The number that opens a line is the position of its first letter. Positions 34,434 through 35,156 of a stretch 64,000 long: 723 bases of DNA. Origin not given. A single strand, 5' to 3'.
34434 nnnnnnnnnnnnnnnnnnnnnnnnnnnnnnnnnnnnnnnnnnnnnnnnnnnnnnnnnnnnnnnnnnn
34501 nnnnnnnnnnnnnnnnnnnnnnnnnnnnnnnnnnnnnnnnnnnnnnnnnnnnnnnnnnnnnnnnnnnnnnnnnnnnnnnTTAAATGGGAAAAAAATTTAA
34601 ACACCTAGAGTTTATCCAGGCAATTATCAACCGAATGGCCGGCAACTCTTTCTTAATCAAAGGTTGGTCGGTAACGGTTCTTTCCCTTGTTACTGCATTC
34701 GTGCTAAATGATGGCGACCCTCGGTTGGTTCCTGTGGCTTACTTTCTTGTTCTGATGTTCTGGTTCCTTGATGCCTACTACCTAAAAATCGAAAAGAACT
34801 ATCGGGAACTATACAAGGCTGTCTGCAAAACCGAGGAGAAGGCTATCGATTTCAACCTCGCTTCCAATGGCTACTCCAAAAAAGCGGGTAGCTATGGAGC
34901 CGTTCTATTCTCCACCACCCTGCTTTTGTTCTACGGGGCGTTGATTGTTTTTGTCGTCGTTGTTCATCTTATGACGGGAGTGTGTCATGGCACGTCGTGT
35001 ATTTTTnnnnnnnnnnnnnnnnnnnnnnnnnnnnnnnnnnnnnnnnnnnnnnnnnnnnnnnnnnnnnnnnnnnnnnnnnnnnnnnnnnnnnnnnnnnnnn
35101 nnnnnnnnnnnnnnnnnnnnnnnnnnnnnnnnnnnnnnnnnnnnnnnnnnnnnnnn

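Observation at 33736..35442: Non-canonical Thoeris-like module: two ThsB-type TIR-like (DUF1863) genes interleaved with small membrane proteins, no ThsA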

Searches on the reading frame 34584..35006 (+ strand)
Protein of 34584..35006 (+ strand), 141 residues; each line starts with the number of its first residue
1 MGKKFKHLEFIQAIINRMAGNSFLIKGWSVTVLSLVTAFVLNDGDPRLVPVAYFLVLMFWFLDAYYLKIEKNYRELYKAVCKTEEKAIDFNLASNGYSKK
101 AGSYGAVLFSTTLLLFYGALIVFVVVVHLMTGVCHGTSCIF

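Call 4: search_protein_families(library=pfam, proteins=[window:34584-35006:+], max_evalue=1)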
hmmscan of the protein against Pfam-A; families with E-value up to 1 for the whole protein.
window:34584-35006:+ (141 aa): 2 families
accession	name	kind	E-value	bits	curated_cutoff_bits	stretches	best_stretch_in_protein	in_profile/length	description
PF11683.13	DUF3278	-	0.011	16.3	26.6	1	10-79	25-96/130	Protein of unknown function (DUF3278)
PF24496.1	DUF7588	-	0.13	12.5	27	1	60-90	19-49/65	Domain of unknown function (DUF7588)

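Call 5: search_protein_families(library=padloc, proteins=[window:34584-35006:+], max_evalue=1)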
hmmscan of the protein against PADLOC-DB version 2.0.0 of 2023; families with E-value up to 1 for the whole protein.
window:34584-35006:+ (141 aa): 4 families
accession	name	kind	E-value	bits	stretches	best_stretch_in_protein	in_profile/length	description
PDLC04686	PDC-M50A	-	1.2e-44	149.9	1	2-130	2-131/134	-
PDLC04685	PDC-M50A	-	2.4e-36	122.9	1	3-128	4-126/130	-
PDLC04684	PDC-M50A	-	2.1e-19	68.5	1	8-128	18-137/159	-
PDLC04687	PDC-M50A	-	1.3e-18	65.4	1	4-129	12-139/144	-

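Call 7: search_protein_families(library=ncbifam, proteins=[window:34584-35006:+], max_evalue=1)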
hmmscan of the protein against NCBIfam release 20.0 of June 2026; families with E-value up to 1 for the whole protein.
window:34584-35006:+ (141 aa): 0 families

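Call 25: find_homologous_proteins(query=window:34584-35006:+)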
Query window:34584-35006:+ (141 aa): 460 proteins with E <= 0.001 among 479 candidates; the best 120 are listed.
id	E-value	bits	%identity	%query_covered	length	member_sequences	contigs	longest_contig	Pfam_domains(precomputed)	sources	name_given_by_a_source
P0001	2.1e-75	269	100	88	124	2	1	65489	-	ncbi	-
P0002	9.9e-72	257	82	100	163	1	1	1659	-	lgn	-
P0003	4.8e-69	249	80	98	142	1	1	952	-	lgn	-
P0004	2.8e-38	149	52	95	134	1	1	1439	-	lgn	-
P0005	4.9e-38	148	52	94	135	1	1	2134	-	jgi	-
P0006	2.0e-37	146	52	94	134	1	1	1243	-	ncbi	-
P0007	9.7e-37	144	55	84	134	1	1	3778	-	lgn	-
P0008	1.1e-35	141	51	93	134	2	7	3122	-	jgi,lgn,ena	-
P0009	1.3e-35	140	53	94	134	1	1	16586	-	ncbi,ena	-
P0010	4.5e-35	139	50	94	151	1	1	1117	-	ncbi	-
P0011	2.7e-34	136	55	90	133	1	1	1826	-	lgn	-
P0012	5.9e-34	135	50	93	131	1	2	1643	-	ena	-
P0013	6.1e-34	135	49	82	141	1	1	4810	-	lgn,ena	-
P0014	6.8e-34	135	47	96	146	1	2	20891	-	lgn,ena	-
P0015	6.9e-34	135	48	94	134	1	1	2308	-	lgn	-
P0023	3.7e-32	129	49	90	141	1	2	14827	-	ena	-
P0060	3.0e-28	116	47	85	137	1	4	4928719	-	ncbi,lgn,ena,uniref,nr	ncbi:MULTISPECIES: hypothetical protein [Pseudanabaena]|uniref:hypothetical protein n=1 Tax=Pseudana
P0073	1.4e-27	114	45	90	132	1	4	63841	-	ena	-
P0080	2.0e-27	114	46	89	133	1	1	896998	-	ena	-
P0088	5.0e-27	112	46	89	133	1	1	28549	-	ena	-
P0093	8.5e-27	112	44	90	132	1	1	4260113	-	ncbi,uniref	ncbi:hypothetical protein [Ekhidna sp.]|uniref:hypothetical protein n=1 Tax=Ekhidna sp. TaxID=260808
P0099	9.9e-27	112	44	90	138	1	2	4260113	-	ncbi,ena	-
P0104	2.0e-26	111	44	91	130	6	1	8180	-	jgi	jgi:uncharacterized membrane protein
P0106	2.3e-26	110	43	96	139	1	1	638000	-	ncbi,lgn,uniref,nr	ncbi:hypothetical protein CLV59_105496 [Chitinophaga dinghuensis]|uniref:Uncharacterized protein n=1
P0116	3.4e-26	110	46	88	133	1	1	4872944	-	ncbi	-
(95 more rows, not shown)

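Call 27: search_protein_families(library=pfam, alignment_id=A1, max_evalue=10)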
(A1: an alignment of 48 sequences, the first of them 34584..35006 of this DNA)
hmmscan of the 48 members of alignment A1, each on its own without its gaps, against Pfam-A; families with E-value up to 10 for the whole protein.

A. member 1, window:34584-35006:+ (141 aa): 3 families
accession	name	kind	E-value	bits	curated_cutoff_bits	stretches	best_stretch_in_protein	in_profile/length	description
PF11683.13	DUF3278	-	0.011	16.3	26.6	1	10-79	25-96/130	Protein of unknown function (DUF3278)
PF24496.1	DUF7588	-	0.13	12.5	27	1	60-90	19-49/65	Domain of unknown function (DUF7588)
PF05814.16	Ac76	-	9.8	6.7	22.5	1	36-92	12-71/83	Orf76 (Ac76)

B. families by the number of members that match (of 48 scanned): 25 families
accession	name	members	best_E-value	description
PF11683.13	DUF3278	15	0.0011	Protein of unknown function (DUF3278)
PF10028.14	DUF2270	7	0.00049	Predicted integral membrane protein (DUF2270)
PF24838.2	8xMP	3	0.0013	Octameric membrane protein family (8xMP)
PF05814.16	Ac76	3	0.16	Orf76 (Ac76)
PF24496.1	DUF7588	2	0.04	Domain of unknown function (DUF7588)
PF01529.25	DHHC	2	0.19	DHHC palmitoyltransferase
PF07850.20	Renin_r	1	0.00016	Renin receptor-like transmembrane spanning segment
PF13038.11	DUF3899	1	0.0092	Domain of unknown function (DUF3899)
PF13610.12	DDE_Tnp_IS240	1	0.01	DDE domain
PF03213.20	Pox_P35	1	0.022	Poxvirus P35 protein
PF10251.14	PEN-2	1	0.042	Presenilin enhancer-2 subunit of gamma secretase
PF23349.2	BBS7_hp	1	0.046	BBS7 hairpin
PF07953.20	Toxin_R_bind_N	1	0.089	Clostridium neurotoxin, N-terminal receptor binding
PF20210.4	Laa1_Sip1_HTR5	1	0.11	Laa1/Sip1/HEATR5 HEAT repeat region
PF08517.17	AXH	1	0.13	Ataxin-1 and HBP1 module (AXH)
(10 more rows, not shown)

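Call 28: find_related_loci(query=A1, collection=genome_contigs, flank=6000)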
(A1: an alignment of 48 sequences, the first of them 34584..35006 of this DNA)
Query A1 (141 aa) in genome_contigs; peptide patterns used: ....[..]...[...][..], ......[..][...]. (x = any residue, [..] = any of these).
600 stretches matched a pattern (row limit reached: there are more); 543 encode a relative of the query (tblastn E <= 1e-3); the best 80 are kept; 80 distinct loci.
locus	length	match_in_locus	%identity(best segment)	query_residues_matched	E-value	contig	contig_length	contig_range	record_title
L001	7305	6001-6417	47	4-141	2e-39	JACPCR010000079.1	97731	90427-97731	MAG: Planctomycetota bacterium isolate NC_groundwater_288_Ag_S-0.65um_63_14 S6_GD2017_2_S65_scaffold_160, whole genome s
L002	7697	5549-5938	48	1-130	2e-37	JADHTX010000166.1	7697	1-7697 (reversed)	MAG: Methylobacter sp. isolate BS150m-G31 BS-150m-C9078, whole genome shotgun sequence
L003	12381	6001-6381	47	3-135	2e-33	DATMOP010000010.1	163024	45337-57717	MAG TPA_asm: Candidatus Acidoferrum sp. isolate SMAG_U12879 k141_2830407, whole genome shotgun sequence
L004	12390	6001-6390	42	1-130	3e-33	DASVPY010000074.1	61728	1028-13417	MAG TPA_asm: Pyrinomonadaceae bacterium isolate SMAG_U3191 k141_162888, whole genome shotgun sequence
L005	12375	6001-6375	43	1-127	9e-33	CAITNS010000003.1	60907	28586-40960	MAG: uncultured Bacteroidetes bacterium isolate KT_bin-0184 genome assembly, contig: bin-0184:03/86, whole genome shotgu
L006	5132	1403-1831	43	1-141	8e-33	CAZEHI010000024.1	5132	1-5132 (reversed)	MAG TPA_asm: uncultured Candidatus Saccharibacteria bacterium isolate binchicken_co34_546 genome assembly, contig: NODE_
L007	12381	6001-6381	42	1-127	1e-32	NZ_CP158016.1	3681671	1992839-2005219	Pseudaeromonas sp. ZJS20 chromosome, complete genome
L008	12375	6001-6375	44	1-127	1e-32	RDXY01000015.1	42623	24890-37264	MAG: Flavobacteriia bacterium isolate PH2015_09S_32_9 PH2015_09S_scaffold_62, whole genome shotgun sequence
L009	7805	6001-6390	45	1-130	1e-32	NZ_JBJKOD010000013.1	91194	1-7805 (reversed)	Winogradskyella sp. 4-2091 NODE_13_length_91194_cov_209.236542, whole genome shotgun sequence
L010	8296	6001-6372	45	6-130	2e-32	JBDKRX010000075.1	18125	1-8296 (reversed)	MAG: Phycisphaerales bacterium isolate 5_bin.222_R1 c_000000801024, whole genome shotgun sequence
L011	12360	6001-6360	45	1-120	2e-32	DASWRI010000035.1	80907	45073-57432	MAG TPA_asm: Pyrinomonadaceae bacterium isolate SMAG_U3517 k141_409455, whole genome shotgun sequence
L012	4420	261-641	44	1-126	4e-32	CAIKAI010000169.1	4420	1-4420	Candidatus Shapirobacteria bacterium isolate AlinenLipids_bin-9586 genome assembly, contig: bin-9586:169/184, whole geno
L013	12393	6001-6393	43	1-131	8e-32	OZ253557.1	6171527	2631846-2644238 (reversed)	MAG: Alphaproteobacteria bacterium isolate 076c979e-b32e-4df2-94ec-b05dd2327168 genome assembly, chromosome: 1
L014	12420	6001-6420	44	1-141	5e-32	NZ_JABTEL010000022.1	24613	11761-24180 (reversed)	Winogradskyella undariae strain CCUG 63832 NODE_22_length_24613_cov_117.544628, whole genome shotgun sequence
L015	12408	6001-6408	43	4-141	5e-32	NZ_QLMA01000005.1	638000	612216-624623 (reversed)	Chitinophaga dinghuensis strain DSM 29821 Ga0181032_105, whole genome shotgun sequence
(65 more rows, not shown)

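Call 38: find_encoding_contigs(protein=P0001, flank=3000, max_places=3)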
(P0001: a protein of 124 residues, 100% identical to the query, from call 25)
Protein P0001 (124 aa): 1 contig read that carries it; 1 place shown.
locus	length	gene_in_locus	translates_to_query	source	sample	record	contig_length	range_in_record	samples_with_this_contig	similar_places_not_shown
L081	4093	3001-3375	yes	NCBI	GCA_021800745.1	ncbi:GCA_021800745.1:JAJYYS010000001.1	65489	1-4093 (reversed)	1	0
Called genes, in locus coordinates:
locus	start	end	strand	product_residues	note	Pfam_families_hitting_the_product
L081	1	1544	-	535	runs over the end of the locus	PF13442:Cytochrome_CBB3, PF00034:Cytochrom_C (weak), PF02239:Cytochrom_D1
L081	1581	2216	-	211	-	PF02613:Nitrate_red_del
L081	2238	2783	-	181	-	PF09459:EB_dh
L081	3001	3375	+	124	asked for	-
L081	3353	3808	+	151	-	PF08937:ThsB_TIR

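Call 39: find_encoding_contigs(protein=P0002, flank=3000, max_places=3)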
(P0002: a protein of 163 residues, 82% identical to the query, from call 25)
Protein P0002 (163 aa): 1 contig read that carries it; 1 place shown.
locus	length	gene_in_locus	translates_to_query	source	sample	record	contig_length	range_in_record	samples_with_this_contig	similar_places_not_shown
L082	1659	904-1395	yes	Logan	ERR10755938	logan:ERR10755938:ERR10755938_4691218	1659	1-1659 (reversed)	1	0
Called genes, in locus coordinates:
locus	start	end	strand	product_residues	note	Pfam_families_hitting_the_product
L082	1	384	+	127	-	?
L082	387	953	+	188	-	-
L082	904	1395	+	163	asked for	-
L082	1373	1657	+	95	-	?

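Call 44: predict_structure(alignment_id=A1)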
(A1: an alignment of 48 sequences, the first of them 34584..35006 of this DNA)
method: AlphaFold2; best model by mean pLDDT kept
length: 141 residues; sequences in the alignment: 48
mean_pLDDT: 90.6   pTM: 0.80
mean pLDDT of the five models: 90.6, 88.4, 87.2, 86.3, 86.2
residues with pLDDT >= 90: 104; 70-90: 27; 50-70: 6; < 50: 4
segments of 3 or more residues with pLDDT < 50: none
pLDDT, mean of each block of 10 residues (from residue 1): 92 97 97 95 87 97 96 95 90 86 91 96 94 60 45
secondary structure, 60 per line:
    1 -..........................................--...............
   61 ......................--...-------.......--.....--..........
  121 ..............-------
elements in order: H2-43 H46-82 H95-101 H104-108 H111-134

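Call 47: search_protein_families(library=pfam, proteins=[P0093, P0106, P0099, P0116, P0060, P0104, P0080, P0073, P0088, P0023], max_evalue=1)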
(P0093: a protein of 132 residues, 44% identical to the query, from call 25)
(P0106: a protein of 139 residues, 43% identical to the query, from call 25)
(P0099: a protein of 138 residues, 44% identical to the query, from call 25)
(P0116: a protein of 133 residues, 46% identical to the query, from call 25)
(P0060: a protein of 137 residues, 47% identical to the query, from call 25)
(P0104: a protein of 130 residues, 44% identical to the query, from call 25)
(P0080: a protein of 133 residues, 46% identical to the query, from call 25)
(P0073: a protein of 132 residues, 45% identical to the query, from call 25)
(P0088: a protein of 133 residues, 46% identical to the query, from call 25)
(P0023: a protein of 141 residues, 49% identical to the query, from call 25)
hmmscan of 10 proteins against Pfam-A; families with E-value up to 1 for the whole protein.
P0093 (132 aa): 0 families

P0106 (139 aa): 4 families
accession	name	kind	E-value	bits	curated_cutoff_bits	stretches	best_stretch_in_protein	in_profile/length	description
PF24838.2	8xMP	-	0.0091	16.3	30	1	18-132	17-132/136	Octameric membrane protein family (8xMP)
PF11683.13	DUF3278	-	0.012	16.1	26.6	1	14-89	27-105/130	Protein of unknown function (DUF3278)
PF23349.2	BBS7_hp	-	0.046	14.3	27.8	1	16-92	11-86/114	BBS7 hairpin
PF11443.14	DUF2828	-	0.16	11.3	29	1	69-108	192-231/405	Domain of unknown function (DUF2828)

P0099 (138 aa): 0 families

P0116 (133 aa): 0 families

P0060 (137 aa): 0 families

P0104 (130 aa): 4 families
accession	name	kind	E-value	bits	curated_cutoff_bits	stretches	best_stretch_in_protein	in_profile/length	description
PF11683.13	DUF3278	-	0.022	15.3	26.6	1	9-77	24-94/130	Protein of unknown function (DUF3278)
PF10251.14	PEN-2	-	0.042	14.7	25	1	44-82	8-46/93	Presenilin enhancer-2 subunit of gamma secretase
PF10028.14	DUF2270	-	0.11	12.6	25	1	27-82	23-77/184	Predicted integral membrane protein (DUF2270)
PF01529.25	DHHC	-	0.19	12.3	28.7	1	41-127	43-120/133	DHHC palmitoyltransferase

P0080 (133 aa): 1 family
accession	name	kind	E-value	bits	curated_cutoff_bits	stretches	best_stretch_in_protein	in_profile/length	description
PF10028.14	DUF2270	-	0.017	15.1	25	1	28-106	23-99/184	Predicted integral membrane protein (DUF2270)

P0073 (132 aa): 0 families

P0088 (133 aa): 1 family
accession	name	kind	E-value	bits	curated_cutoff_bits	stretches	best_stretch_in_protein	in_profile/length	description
PF07953.20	Toxin_R_bind_N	-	0.089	12.9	23.8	1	7-53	69-111/191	Clostridium neurotoxin, N-terminal receptor binding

P0023 (141 aa): 1 family
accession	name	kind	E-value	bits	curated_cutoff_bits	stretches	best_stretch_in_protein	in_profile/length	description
PF02238.20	COX7a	-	0.23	12.4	22.1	1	108-139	14-46/53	Cytochrome c oxidase subunit VII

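Call 67: search_protein_families(library=padloc, proteins=[L014:6001-6396:+, L082:387-950:+], max_evalue=0.01)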
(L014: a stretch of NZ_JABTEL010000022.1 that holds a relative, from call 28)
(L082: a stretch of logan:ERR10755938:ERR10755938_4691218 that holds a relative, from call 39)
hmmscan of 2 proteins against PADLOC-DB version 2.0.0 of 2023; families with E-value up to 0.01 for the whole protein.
L014:6001-6396:+ (132 aa): 4 families
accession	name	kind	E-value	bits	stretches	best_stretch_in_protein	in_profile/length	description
PDLC04686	PDC-M50A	-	2e-57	191.2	1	1-130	1-131/134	-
PDLC04685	PDC-M50A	-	5.8e-42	141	1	2-131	3-128/130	-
PDLC04687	PDC-M50A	-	1e-21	75.5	1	6-130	14-140/144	-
PDLC04684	PDC-M50A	-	5.2e-18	64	1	8-130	18-139/159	-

L082:387-950:+ (188 aa): 11 families
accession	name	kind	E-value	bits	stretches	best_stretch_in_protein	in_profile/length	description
PDLC00422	ThsB1|ThsB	-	1.5e-59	198.8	1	4-184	4-187/194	TIR-like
PDLC00437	ThsB1|ThsB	-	5.1e-47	157.2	1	59-182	3-128/129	TIR-like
PDLC00436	ThsB1|ThsB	-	8.5e-35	117.9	1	18-182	17-183/183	TIR-like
PDLC00419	ThsB1|ThsB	-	2.2e-26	90.7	1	26-174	16-162/165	TIR-like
PDLC00423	ThsB1|ThsB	-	3.5e-23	80.2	1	18-155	16-154/190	TIR-like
PDLC00425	ThsB1|ThsB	-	3.4e-21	73.8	1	36-130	250-345/389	TIR-like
PDLC00426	ThsB1|ThsB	-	3.8e-21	73.8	1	25-131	225-332/352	TIR-like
PDLC00418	ThsB1|ThsB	-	3.8e-05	21.6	1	37-120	4-88/155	TIR-like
PDLC00430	ThsB1|ThsB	-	0.00024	18.8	1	35-69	62-97/269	TIR-like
PDLC00435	ThsB1|ThsB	-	0.00033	18.3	1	34-69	61-96/281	TIR-like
PDLC05062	PDC-S66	-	0.00036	18.1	1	26-69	137-181/282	-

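Call 78: search_protein_representatives(alignment_id=A1)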
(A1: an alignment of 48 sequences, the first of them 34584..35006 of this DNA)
Query: 48 sequences, 134 profile positions. Proteins with E-value up to 0.001 (for the whole library): 5641; up to 1e-10: 4138; up to 1e-30: 775. The best 150 are listed.
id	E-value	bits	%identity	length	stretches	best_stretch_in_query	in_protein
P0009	2.1e-57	209.0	-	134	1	1-131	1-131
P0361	5.4e-55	201.2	-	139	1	2-131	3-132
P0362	9.6e-53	193.9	-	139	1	1-132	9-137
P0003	3.8e-52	192.0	-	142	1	2-131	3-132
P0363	2.9e-51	189.1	-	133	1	1-132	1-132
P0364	3.2e-50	185.8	-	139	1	2-131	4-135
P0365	8.5e-50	184.4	-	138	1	3-131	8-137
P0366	8.8e-50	184.3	-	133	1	2-131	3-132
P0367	3.4e-49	182.4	-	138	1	3-130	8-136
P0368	6.4e-49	181.5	-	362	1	1-131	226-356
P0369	8.4e-49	181.2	-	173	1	2-131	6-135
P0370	9.0e-49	181.0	-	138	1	1-131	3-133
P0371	9.7e-49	180.9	-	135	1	1-132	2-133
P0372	1.1e-48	180.7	-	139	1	2-131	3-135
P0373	1.6e-48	180.2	-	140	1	2-131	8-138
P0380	2.9e-47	176.2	-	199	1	2-131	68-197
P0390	7.0e-46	171.7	-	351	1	2-131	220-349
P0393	1.2e-45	171.0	-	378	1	1-131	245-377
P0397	1.4e-44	167.5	-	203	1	2-132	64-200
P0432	3.2e-42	159.8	-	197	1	2-128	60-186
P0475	2.7e-40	153.6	-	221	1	1-102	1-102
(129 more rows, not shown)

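Call 80: search_protein_families(library=pfam, proteins=[P0368, P0390, P0393, P0380, P0397, P0432, P0475], max_evalue=0.01)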
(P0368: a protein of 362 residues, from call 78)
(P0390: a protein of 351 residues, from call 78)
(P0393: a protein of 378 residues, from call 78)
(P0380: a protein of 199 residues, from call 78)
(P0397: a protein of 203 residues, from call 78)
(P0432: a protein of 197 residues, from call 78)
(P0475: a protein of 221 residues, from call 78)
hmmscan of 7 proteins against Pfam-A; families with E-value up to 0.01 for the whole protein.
P0368 (362 aa): 0 families

P0390 (351 aa): 1 family
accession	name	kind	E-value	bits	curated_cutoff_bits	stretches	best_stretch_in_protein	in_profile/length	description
PF24838.2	8xMP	-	1.6e-27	96.4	30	1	20-157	2-134/136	Octameric membrane protein family (8xMP)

P0393 (378 aa): 2 families
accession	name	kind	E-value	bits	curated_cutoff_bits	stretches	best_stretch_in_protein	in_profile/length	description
PF18163.6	LD_cluster2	-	1.7e-15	57.7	25.3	1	10-198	2-199/264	SLOG cluster2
PF18180.6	LD_cluster3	-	0.00038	20.6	25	1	35-75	9-48/170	SLOG cluster3 family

P0380 (199 aa): 0 families

P0397 (203 aa): 0 families

P0432 (197 aa): 0 families

P0475 (221 aa): 0 families

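Call 113: search_protein_families(library=pfam, proteins=[L014:6001-6396:+], max_evalue=1)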
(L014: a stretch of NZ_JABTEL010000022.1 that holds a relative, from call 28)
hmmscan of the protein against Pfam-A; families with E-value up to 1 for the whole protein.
L014:6001-6396:+ (132 aa): 0 families

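Call 115: search_dna_similar(query=window:34584-35006:+, collection=plasmids, mode=protein, max_evalue=0.00001, max_rows=10)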
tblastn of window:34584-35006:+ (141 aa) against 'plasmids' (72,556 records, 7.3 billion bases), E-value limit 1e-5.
Records with a match: 137; places in all: 139; records where one place covers at least 80% of the query: 111.
Best place of each record, by identity: <60% 137.
By first word of the organism name: Klebsiella 40; Escherichia 36; Campylobacter 10; Lactiplantibacillus 5; Priestia 3; Levilactobacillus 3; Enterobacter 3; Rhodococcus 2; Streptomyces 2; Shigella 2; and 26 more.
By predicted mobility (MOB-suite, as given by PLSDB): conjugative 84; non-mobilizable 35; mobilizable 18.
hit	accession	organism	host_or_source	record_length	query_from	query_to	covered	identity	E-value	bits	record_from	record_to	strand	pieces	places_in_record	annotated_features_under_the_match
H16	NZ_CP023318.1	Priestia megaterium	Plant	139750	4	130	90%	49.2%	3e-28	114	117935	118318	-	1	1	hypothetical protein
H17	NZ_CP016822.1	Rhodococcus sp. p52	oil-polluted soil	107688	6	129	88%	43.5%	4e-21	95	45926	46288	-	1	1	hypothetical protein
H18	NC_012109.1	Desulforapulum autotrophicum HRM2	-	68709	1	130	92%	41.5%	2e-27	112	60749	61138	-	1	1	hypothetical protein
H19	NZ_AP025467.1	Vibrio chagasii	-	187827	1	136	96%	39.0%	1e-20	94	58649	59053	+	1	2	hypothetical protein | TIR domain-containing protein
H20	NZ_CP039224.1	Piscirickettsia salmonis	Salmo salar,cell culture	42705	1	110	78%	47.3%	2e-24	104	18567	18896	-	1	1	none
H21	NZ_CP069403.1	Priestia megaterium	Homo sapiens,Pure culture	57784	1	117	83%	44.1%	3e-24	103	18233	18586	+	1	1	hypothetical protein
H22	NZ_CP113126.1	Levilactobacillus brevis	Single cell,fermented food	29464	2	127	89%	40.9%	4e-17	84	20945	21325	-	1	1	hypothetical protein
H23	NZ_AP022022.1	Klebsiella sp. WP3-S18-ESBL-05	-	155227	1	126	89%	39.7%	2e-23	101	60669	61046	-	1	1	hypothetical protein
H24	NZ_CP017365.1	Lactiplantibacillus plantarum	cell culture,palm wine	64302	7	134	91%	38.6%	1e-16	82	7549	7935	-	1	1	hypothetical protein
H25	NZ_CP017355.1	Lactiplantibacillus plantarum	cell culture,raw sausage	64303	7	134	91%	38.6%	1e-16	82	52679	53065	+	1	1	hypothetical protein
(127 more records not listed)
